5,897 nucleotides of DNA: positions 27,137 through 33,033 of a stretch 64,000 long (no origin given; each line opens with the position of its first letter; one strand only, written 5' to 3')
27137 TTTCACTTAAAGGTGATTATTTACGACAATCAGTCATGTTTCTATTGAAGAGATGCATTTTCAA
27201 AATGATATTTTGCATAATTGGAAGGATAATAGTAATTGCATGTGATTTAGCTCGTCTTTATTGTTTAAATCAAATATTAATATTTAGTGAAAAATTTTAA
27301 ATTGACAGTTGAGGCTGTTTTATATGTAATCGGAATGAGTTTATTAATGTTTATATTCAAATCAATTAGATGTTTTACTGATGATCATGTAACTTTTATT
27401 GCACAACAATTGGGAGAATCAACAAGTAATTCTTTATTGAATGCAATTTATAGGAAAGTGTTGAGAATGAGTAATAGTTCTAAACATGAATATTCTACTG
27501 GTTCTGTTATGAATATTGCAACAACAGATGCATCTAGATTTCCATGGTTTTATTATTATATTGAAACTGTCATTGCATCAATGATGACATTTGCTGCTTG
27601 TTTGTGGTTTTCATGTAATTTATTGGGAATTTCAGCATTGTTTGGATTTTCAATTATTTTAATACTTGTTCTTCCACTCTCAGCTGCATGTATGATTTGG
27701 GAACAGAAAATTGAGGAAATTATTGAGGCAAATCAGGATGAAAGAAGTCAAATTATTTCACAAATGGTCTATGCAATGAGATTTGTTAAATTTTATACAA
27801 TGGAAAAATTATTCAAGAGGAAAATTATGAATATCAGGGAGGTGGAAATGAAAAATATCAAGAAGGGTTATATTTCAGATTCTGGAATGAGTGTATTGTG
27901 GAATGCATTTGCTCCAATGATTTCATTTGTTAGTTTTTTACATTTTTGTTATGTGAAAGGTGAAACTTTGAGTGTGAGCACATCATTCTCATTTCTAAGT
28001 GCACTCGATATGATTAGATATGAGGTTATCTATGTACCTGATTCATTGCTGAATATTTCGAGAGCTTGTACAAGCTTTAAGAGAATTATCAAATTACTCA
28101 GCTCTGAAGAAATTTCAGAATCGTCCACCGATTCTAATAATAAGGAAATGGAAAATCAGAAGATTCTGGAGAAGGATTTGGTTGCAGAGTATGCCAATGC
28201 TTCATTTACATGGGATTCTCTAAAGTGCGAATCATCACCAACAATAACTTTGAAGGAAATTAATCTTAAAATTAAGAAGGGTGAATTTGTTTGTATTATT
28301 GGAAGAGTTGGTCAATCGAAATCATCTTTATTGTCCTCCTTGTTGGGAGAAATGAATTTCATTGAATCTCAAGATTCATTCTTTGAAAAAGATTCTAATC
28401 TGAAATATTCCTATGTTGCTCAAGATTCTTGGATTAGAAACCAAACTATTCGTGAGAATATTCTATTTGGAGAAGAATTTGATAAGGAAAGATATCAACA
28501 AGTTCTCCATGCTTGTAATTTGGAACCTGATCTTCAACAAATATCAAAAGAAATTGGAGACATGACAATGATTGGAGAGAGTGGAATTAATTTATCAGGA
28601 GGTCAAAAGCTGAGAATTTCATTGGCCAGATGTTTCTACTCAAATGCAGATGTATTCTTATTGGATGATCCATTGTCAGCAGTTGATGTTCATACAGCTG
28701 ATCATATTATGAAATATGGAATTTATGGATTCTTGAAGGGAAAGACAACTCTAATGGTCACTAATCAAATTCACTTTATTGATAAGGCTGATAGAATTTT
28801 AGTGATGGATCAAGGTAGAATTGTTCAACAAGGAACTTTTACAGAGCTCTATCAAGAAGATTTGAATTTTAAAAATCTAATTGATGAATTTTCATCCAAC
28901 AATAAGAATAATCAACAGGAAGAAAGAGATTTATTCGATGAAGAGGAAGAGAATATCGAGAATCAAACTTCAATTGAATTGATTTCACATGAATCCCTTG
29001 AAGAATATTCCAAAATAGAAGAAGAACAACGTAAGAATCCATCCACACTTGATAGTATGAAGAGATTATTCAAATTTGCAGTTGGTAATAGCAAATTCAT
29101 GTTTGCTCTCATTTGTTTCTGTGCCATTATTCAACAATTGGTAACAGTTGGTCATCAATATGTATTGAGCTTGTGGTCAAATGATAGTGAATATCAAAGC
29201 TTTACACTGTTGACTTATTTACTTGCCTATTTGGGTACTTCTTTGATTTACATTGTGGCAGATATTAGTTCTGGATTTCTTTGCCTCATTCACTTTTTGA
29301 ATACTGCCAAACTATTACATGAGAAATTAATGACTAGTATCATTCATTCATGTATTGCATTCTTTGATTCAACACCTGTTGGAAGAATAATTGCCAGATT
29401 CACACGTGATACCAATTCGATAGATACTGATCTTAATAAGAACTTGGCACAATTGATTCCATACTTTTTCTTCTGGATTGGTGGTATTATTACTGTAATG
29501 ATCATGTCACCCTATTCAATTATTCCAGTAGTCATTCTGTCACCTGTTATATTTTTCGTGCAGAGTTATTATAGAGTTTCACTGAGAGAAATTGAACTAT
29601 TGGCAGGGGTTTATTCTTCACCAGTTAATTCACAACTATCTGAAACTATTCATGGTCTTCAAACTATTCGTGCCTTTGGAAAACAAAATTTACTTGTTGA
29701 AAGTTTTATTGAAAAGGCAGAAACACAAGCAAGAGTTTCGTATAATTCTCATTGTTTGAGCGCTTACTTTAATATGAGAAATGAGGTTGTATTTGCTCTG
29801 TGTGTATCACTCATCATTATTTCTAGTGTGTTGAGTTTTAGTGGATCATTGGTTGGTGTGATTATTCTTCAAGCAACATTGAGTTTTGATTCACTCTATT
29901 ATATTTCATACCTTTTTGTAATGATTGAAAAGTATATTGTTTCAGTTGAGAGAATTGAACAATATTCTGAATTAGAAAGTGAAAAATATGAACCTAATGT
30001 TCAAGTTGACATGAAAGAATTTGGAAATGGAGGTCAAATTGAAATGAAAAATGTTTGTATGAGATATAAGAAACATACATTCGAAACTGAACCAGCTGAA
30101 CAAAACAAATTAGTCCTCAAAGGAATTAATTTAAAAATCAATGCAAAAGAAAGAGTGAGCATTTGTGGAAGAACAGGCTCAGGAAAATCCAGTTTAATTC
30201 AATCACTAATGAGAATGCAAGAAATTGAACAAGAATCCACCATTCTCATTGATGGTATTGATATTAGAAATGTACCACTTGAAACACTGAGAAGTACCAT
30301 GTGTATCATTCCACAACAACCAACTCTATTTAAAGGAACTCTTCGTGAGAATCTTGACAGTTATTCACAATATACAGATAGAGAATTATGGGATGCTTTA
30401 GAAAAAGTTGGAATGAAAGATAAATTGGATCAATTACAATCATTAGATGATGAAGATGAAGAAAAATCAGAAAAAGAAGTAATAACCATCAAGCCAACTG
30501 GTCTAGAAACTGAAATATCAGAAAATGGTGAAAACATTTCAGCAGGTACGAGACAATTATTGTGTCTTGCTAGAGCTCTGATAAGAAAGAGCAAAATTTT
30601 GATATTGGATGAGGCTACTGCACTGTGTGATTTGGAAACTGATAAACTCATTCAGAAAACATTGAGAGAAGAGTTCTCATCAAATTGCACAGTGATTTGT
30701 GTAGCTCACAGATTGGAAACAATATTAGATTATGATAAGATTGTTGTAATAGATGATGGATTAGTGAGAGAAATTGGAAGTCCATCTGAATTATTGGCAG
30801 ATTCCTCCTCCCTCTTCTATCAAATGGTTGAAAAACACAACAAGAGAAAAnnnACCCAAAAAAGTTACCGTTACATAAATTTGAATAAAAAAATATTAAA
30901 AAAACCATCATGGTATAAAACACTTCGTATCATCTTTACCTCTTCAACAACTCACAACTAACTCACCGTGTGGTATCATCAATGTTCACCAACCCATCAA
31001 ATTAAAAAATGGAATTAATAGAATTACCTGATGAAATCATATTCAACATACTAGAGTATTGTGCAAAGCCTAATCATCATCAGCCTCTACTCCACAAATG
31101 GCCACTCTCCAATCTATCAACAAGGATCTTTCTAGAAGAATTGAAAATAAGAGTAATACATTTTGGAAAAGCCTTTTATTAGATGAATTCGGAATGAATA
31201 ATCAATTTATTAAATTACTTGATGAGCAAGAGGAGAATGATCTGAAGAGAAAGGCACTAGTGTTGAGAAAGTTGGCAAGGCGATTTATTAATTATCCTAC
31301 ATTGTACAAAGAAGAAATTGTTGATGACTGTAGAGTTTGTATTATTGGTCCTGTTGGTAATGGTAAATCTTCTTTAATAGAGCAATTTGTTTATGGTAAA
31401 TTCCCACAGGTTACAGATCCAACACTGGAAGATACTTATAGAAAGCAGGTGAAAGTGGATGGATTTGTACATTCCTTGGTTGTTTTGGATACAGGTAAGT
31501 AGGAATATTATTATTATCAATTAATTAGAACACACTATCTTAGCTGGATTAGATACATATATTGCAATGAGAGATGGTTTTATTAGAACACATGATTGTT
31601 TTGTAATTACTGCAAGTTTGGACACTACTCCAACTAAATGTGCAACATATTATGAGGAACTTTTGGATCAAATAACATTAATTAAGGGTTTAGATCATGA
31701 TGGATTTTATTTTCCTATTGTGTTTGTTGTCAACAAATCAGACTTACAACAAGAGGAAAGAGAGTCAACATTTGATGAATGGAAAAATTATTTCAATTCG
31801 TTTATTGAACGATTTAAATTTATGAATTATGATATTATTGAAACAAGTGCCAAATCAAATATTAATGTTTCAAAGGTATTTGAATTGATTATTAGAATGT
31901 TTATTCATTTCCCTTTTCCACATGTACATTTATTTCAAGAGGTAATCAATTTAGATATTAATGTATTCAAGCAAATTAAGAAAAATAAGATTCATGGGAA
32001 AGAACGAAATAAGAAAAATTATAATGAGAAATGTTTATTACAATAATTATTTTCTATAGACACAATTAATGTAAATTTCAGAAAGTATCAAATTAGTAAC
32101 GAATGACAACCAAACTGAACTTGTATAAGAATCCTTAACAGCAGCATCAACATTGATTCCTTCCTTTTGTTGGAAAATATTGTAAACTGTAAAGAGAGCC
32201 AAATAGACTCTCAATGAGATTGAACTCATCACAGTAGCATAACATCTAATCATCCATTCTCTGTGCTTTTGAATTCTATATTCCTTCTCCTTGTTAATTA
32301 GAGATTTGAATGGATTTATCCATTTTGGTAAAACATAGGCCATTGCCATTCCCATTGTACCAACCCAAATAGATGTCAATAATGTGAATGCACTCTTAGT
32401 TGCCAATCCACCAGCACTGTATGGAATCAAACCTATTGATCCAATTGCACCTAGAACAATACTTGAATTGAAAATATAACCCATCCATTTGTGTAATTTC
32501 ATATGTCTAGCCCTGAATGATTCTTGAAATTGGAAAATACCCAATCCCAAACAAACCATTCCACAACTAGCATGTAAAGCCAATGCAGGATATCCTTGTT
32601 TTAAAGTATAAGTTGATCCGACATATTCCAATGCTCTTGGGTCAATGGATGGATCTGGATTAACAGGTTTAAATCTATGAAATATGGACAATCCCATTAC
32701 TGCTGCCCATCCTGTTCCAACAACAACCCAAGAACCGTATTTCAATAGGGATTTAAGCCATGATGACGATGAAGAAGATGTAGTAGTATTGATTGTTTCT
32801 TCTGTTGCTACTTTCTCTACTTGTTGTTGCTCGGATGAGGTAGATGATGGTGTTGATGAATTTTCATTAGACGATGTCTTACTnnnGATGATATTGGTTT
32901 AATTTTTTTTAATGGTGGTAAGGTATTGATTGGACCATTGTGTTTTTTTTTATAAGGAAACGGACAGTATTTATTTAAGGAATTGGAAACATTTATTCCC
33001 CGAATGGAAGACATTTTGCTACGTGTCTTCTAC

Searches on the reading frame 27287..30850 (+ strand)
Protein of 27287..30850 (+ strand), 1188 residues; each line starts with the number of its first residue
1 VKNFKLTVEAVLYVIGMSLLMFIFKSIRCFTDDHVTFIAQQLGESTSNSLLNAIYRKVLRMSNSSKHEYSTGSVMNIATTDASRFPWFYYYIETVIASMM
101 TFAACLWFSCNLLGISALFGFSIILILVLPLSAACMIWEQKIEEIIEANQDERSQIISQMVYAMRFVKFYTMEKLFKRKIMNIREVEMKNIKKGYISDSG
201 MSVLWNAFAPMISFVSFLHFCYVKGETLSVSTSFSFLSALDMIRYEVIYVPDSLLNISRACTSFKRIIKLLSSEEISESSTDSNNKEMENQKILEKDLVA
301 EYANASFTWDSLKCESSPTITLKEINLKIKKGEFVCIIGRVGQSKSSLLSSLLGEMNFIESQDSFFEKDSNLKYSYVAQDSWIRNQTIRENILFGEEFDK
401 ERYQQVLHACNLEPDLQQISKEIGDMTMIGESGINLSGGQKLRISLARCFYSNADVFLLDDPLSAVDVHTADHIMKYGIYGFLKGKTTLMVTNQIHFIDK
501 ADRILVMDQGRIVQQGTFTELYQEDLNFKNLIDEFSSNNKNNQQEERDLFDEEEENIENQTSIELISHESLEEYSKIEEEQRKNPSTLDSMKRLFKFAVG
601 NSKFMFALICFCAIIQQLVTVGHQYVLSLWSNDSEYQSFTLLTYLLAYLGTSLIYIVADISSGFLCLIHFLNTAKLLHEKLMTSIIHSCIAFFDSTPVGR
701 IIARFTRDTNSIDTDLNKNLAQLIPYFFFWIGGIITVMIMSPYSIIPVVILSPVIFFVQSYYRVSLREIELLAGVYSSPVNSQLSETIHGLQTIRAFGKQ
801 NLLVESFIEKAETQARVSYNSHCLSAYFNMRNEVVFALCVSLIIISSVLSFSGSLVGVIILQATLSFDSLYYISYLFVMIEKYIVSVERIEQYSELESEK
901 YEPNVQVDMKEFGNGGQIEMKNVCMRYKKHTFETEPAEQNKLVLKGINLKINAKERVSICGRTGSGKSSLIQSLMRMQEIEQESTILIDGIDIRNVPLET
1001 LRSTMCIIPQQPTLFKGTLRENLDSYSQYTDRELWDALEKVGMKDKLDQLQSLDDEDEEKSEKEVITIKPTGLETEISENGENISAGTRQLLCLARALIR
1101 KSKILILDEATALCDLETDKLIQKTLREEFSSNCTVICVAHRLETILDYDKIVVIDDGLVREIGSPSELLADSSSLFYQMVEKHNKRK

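Call 30: search_protein_families(library=pfam, proteins=[window:27287-30850:+], max_evalue=0.001)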
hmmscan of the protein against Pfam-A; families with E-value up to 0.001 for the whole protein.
window:27287-30850:+ (1188 aa): 6 families
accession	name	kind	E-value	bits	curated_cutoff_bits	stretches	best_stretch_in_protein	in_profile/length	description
PF00005.33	ABC_tran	-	2.5e-45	154.9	25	2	944-1112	1-137/137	ABC transporter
PF00664.28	ABC_membrane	-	8.2e-43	147.5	28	2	607-855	2-255/274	ABC transporter transmembrane region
PF03193.22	RsgA_GTPase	-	2.4e-05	24.7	30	0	919-981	71-133/174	RsgA GTPase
PF02463.25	SMC_N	-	4.5e-05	23.4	40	0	976-1154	101-210/220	RecF/RecN/SMC N terminal domain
PF01926.29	MMR_HSR1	-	0.0003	21.3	21.9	0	956-977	1-22/113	50S ribosome-binding GTPase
PF13401.12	AAA_22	-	0.00041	21.1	27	0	958-989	9-40/130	AAA domain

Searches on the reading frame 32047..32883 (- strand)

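Call 30: search_protein_families(library=pfam, proteins=[window:32047-32883:-], max_evalue=0.001)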
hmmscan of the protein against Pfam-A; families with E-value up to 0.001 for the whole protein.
window:32047-32883:- (278 aa): 1 family
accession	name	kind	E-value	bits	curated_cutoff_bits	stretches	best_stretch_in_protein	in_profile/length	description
PF10067.14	DUF2306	-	2.6e-21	76.8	31.6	1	102-272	2-147/147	Predicted membrane protein (DUF2306)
